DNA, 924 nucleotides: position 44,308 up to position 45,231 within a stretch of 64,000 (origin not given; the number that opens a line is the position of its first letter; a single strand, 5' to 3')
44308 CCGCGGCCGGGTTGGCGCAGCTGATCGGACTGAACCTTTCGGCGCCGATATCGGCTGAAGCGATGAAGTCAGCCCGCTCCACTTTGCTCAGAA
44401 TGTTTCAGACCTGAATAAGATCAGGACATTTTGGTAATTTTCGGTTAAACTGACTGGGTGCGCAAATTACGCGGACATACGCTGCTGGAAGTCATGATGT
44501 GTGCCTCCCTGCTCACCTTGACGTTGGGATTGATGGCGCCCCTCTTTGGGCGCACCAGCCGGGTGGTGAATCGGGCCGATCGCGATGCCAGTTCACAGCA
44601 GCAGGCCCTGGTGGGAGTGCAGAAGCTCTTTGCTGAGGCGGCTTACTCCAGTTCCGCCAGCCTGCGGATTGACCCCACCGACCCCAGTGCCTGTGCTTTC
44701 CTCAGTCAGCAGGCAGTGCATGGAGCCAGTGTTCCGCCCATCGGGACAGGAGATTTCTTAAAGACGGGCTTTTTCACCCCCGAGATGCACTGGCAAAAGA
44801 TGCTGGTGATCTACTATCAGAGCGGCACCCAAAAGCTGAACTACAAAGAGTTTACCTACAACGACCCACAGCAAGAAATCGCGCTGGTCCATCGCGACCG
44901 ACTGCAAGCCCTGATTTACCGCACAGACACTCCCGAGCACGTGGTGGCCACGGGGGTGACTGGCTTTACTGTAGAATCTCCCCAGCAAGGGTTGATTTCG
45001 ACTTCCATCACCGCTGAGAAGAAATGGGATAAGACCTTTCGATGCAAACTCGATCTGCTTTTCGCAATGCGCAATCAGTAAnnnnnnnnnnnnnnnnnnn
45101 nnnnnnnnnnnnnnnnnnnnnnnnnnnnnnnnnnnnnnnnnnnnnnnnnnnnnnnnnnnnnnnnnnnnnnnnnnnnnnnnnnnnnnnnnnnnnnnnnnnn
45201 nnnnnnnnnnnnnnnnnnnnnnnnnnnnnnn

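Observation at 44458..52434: Cluster of six prepilin-N-terminus genes including two oversized GspK-like proteins (408 and 974 aa), with no ATPase, platform or secretin in the window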

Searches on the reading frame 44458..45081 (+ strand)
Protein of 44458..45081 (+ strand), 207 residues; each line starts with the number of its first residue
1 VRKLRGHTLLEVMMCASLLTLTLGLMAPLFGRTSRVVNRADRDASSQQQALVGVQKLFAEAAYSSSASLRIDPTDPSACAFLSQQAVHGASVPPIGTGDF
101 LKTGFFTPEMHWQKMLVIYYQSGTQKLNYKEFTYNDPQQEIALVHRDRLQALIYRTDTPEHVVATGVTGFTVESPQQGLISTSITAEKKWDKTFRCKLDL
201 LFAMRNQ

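Call 3: search_protein_families(library=pfam, proteins=[window:44458-45081:+], max_evalue=1)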
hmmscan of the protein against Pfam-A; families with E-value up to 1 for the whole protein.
window:44458-45081:+ (207 aa): 2 families
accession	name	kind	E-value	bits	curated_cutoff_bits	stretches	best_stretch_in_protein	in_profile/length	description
PF07963.17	N_methyl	-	0.0064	16.5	21.2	1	1-26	1-26/27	Prokaryotic N-terminal methylation motif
PF12440.13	MAGE_N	-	0.26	12.2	26.6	0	41-80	11-51/92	Melanoma associated antigen family N terminal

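Call 4: search_protein_families(library=ncbifam, proteins=[window:44458-45081:+], max_evalue=1)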
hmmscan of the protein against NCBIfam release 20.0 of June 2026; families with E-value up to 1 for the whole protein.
window:44458-45081:+ (207 aa): 3 families
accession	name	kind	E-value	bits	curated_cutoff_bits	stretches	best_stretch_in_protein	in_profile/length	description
NF047828.1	T3SSXpsI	equivalog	0.001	19.1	150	1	5-47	2-44/132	type II secretion system protein XpsI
TIGR01708.2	typeII_sec_gspH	equivalog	0.0032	17.5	80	1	5-100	2-88/169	type II secretion system minor pseudopilin GspH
NF041002.1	pilin_ComGF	equivalog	0.058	13.6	80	1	5-60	2-55/139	competence type IV pilus minor pilin ComGF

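Call 61: search_protein_families(library=ncbifam, alignment_id=A5, max_evalue=0.01)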
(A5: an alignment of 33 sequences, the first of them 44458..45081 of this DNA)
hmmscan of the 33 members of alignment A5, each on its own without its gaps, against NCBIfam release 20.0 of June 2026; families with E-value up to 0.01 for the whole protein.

A. member 1, window:44458-45081:+ (207 aa): 2 families
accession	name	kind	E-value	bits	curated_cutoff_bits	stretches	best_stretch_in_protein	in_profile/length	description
NF047828.1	T3SSXpsI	equivalog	0.001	19.1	150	1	5-47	2-44/132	type II secretion system protein XpsI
TIGR01708.2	typeII_sec_gspH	equivalog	0.0032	17.5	80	1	5-100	2-88/169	type II secretion system minor pseudopilin GspH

B. families by the number of members that match (of 33 scanned): 22 families
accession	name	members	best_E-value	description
NF047828.1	T3SSXpsI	20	3.5e-08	type II secretion system protein XpsI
TIGR02523.1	type_IV_pilV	14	3.2e-08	type IV pilus modification protein PilV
TIGR01707.1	gspI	10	3.2e-06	type II secretion system minor pseudopilin GspI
NF041013.1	T4P_ComGE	10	4.9e-05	competence type IV pilus minor pilin ComGE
TIGR02532.1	IV_pilin_GFxxxE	6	6e-05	prepilin-type N-terminal cleavage/methylation domain-containing protein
NF007848.0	PRK10557.1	6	0.00078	prepilin peptidase-dependent protein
TIGR02598.1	TIGR02598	5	2.1e-06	Verru_Chthon cassette protein B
NF007660.0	PRK10332.1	5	0.00038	prepilin-type N-terminal cleavage/methylation domain-containing protein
NF041002.1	pilin_ComGF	5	0.0004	competence type IV pilus minor pilin ComGF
TIGR01708.2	typeII_sec_gspH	5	0.0028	type II secretion system minor pseudopilin GspH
TIGR04320.1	Surf_Exclu_PgrA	2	1.9e-07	SEC10/PgrA surface exclusion domain-containing protein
TIGR02168.1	SMC_prok_B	2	2.4e-05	chromosome segregation protein SMC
NF045487.1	ASRP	2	2.5e-05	archaea-specific SMC-related protein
TIGR02599.1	TIGR02599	1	3.5e-06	Verru_Chthon cassette protein C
NF038304.1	EPS_HpsC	1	9.6e-05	hormogonium polysaccharide secretion pseudopilin HpsC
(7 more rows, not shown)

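Call 62: search_protein_families(library=pfam, alignment_id=A5, max_evalue=0.01)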
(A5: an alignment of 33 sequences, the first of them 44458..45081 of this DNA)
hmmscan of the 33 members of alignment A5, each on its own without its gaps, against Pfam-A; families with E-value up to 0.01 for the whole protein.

A. member 1, window:44458-45081:+ (207 aa): 1 family
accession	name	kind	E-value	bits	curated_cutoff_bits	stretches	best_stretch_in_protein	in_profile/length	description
PF07963.17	N_methyl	-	0.0064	16.5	21.2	0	1-26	1-26/27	Prokaryotic N-terminal methylation motif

B. families by the number of members that match (of 33 scanned): 5 families
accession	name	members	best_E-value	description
PF07963.17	N_methyl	23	4e-07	Prokaryotic N-terminal methylation motif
PF08614.16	ATG16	2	7.1e-06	Autophagy protein 16 (ATG16)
PF06785.16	UPF0242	1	9.8e-06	Uncharacterised protein family (UPF0242) N-terminus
PF12699.13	phiKZ_IP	1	0.0029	phiKZ-like phage internal head proteins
PF12704.14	MacB_PCD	1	0.0072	MacB-like periplasmic core domain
